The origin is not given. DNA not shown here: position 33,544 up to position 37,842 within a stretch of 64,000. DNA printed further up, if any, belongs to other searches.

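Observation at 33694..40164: Unrecognised four-gene cell-envelope cluster ending in a 1332-aa TM-anchored giant protein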

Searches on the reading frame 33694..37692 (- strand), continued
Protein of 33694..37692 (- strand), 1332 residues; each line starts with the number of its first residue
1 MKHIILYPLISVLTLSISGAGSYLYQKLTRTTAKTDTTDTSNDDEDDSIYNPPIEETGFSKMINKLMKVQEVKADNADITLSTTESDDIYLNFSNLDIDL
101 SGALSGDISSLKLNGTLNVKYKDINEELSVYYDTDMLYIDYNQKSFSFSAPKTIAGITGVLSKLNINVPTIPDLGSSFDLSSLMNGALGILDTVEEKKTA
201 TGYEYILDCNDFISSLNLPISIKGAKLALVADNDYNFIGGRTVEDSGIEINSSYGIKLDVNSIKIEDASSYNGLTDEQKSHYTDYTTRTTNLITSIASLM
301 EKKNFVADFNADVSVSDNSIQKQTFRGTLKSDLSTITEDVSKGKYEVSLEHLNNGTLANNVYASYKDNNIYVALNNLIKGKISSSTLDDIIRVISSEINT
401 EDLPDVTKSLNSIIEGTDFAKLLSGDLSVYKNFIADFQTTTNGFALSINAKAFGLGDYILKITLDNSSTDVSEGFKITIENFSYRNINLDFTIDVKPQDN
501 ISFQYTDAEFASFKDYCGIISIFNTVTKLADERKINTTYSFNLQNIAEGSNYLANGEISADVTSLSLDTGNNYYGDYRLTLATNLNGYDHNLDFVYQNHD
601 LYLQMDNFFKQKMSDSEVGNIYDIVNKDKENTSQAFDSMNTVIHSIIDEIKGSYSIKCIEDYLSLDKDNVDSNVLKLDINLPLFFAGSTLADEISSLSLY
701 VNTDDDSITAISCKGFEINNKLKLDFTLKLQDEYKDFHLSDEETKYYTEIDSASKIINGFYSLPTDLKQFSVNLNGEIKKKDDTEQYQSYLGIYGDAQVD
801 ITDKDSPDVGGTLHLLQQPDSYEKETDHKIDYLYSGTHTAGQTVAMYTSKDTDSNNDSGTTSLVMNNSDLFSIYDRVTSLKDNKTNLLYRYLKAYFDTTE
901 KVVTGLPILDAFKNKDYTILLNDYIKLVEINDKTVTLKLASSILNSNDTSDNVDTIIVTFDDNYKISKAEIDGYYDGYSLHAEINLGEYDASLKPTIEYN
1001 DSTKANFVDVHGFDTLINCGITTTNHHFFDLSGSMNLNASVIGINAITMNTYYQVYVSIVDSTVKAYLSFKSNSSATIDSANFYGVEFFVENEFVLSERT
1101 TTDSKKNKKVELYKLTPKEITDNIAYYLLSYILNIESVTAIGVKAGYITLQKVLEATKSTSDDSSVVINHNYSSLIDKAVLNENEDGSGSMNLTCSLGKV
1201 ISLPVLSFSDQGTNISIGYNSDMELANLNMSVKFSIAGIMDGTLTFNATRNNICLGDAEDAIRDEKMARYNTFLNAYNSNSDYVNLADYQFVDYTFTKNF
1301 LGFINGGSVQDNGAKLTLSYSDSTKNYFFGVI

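Call 73: list_cluster_members(proteins=[window:33694-37692:-, window:37708-38820:-, window:38916-39275:-, window:39277-40164:-])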
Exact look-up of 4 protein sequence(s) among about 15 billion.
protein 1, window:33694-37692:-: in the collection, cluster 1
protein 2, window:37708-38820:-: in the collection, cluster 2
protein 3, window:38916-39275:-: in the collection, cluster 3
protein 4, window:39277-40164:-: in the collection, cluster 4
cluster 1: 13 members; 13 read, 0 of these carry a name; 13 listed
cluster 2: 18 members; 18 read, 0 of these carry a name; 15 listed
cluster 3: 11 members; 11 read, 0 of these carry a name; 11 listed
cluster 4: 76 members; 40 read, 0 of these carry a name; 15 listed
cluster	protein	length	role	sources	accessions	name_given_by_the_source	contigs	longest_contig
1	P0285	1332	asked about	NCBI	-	-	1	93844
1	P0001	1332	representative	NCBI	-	-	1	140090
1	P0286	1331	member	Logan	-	-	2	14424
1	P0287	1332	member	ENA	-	-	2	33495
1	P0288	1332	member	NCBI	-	-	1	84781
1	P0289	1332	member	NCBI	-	-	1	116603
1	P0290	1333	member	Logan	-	-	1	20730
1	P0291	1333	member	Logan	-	-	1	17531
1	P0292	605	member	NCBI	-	-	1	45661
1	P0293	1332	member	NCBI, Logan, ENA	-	-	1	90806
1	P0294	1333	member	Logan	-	-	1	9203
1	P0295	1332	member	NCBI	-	-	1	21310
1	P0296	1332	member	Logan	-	-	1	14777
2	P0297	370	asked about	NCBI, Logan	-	-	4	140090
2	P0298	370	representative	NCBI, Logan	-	-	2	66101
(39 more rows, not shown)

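Call 94: fold_search(model_id=the predicted structure, library=pdb)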
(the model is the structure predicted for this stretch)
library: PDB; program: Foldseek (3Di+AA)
matches with E <= 10: 933; with E <= 0.001: 5
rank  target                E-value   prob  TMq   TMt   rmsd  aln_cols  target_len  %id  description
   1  3r05_A                1.1e-05  0.21  0.06  0.06  37.7      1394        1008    8  Structure of neurexin 1 alpha (domains LNS1-LNS6), with splice insert SS3 (released 2011-06-15)
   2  8v1k_A                1.3e-05  1.00  0.10  0.42   9.2       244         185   11  Crystal structure of outer membrane lipoprotein carrier protein (LolA) from Francisella tularensis (released 2023-11-29)
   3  5yvf_A                2.2e-04  0.91  0.07  0.19  26.4       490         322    7  Crystal structure of BFA1 (released 2018-08-08)
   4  2w7q_B                3.9e-04  1.00  0.09  0.39  10.3       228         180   10  Structure of Pseudomonas aeruginosa LolA (released 2009-12-29)
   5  4o49                  5.4e-04  0.41  0.06  0.12  40.9      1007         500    8  Crystal structure of the vaccine antigen Transferrin Binding Protein B (TbpB) mutant Tyr-174-Ala from Actinobacillus ple (released 2015-01-14)
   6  2w7q_A                1.0e-03  1.00  0.10  0.41  11.5       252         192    8  Structure of Pseudomonas aeruginosa LolA (released 2009-12-29)
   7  8cgm_A                1.4e-03  1.00  0.10  0.43  11.0       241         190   10  Structure of the lipoprotein transporter LolA from Porphyromonas gingivalis (released 2023-06-21)
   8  3mh9_A                1.7e-03  1.00  0.10  0.45   9.3       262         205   10  Crystal structure of LprG mutant V91W from Mycobacterium tuberculosis (released 2010-09-01)
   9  2ich_A                2.6e-03  0.47  0.06  0.17  27.1       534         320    7  CRYSTAL STRUCTURE OF A PUTATIVE ATTH (NE1406) FROM NITROSOMONAS EUROPAEA AT 2.00 A RESOLUTION (released 2006-10-03)
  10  8h1s_C                2.9e-03  0.08  0.05  0.07  52.0      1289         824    6  Crystal structure of apo-LptDE complex (released 2023-10-11)
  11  3mh8_A                3.7e-03  1.00  0.10  0.42   8.8       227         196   10  Crystal structure of LprG from Mycobacterium tuberculosis (released 2010-09-01)
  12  3mh9_C                4.0e-03  0.99  0.10  0.39   9.5       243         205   10  Crystal structure of LprG mutant V91W from Mycobacterium tuberculosis (released 2010-09-01)
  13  4qa8                  5.2e-03  1.00  0.11  0.46  10.8       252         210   10  Crystal structure of LprF from Mycobacterium bovis (released 2014-10-22)
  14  3szv                  5.4e-03  0.20  0.05  0.14  31.4       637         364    6  Crystal structure of Pseudomonas aeruginosa OccK3 (OpdO) (released 2012-02-08)
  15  9tp6_A                5.7e-03  0.91  0.09  0.29  11.4       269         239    9  Structure of LolA3 from Porphyromonas gingivalis (released 2026-02-18)
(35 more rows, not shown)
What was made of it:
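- On AsmA/TamB-like bridge lipid-transfer proteins: Foldseek gives 9xdc_B probability 0.10 and TMt 0.12 (call 94).
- On LolA/LolB/LppX-LprG superfamily (fold level): Foldseek probability 1.0 for LolA, LprG and LprF (call 94).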

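Call 97: search_protein_families(library=padloc, proteins=[window:33694-37692:-], max_evalue=0.01)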
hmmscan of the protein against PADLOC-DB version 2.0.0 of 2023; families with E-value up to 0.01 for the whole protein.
window:33694-37692:- (1332 aa): 0 families

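Call 98: search_protein_families(library=phrogs, proteins=[window:33694-37692:-], max_evalue=0.01)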
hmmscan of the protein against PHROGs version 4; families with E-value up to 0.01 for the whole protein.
window:33694-37692:- (1332 aa): 0 families

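Call 103: list_cluster_members(proteins=[P0112, P0120, P0125, P0136, P0148, P0155, P0163, P0171, P0187, P0190])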
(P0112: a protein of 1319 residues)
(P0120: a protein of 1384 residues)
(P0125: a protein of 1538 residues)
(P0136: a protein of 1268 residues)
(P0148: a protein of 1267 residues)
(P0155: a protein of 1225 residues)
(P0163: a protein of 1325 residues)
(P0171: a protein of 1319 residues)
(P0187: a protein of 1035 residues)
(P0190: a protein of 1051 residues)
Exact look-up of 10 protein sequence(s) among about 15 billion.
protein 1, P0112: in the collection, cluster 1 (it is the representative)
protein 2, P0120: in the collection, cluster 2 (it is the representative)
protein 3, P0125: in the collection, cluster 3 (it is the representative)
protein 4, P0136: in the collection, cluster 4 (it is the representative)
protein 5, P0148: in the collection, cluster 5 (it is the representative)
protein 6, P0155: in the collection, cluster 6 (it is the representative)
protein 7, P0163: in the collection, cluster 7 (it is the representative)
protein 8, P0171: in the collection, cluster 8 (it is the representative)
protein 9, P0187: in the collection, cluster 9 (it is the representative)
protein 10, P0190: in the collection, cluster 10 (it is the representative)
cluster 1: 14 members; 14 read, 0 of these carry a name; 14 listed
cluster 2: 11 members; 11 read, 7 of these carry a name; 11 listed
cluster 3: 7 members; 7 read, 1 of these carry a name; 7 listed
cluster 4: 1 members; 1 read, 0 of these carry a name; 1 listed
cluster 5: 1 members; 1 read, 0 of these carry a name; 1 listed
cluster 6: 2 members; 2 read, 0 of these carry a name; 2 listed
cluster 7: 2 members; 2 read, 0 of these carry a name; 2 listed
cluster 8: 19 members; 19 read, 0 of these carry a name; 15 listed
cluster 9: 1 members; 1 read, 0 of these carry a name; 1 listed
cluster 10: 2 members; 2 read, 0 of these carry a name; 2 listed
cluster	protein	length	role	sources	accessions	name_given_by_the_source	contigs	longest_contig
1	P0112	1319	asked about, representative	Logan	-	-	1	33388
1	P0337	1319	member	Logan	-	-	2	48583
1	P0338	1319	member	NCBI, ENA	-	-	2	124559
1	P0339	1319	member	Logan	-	-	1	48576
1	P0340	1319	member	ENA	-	-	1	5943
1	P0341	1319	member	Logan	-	-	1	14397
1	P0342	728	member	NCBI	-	-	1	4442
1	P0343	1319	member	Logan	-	-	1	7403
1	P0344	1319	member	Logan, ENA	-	-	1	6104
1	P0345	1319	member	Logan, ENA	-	-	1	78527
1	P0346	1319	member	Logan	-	-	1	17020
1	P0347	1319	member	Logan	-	-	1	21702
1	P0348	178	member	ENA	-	-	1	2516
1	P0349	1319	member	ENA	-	-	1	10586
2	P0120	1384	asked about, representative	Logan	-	-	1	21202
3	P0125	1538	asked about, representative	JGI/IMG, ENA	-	-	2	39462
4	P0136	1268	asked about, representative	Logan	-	-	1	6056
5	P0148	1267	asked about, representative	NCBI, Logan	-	-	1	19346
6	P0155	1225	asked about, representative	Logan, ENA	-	-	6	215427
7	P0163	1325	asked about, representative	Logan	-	-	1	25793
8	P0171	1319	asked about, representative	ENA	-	-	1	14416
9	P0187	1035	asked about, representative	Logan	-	-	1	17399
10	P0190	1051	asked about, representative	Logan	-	-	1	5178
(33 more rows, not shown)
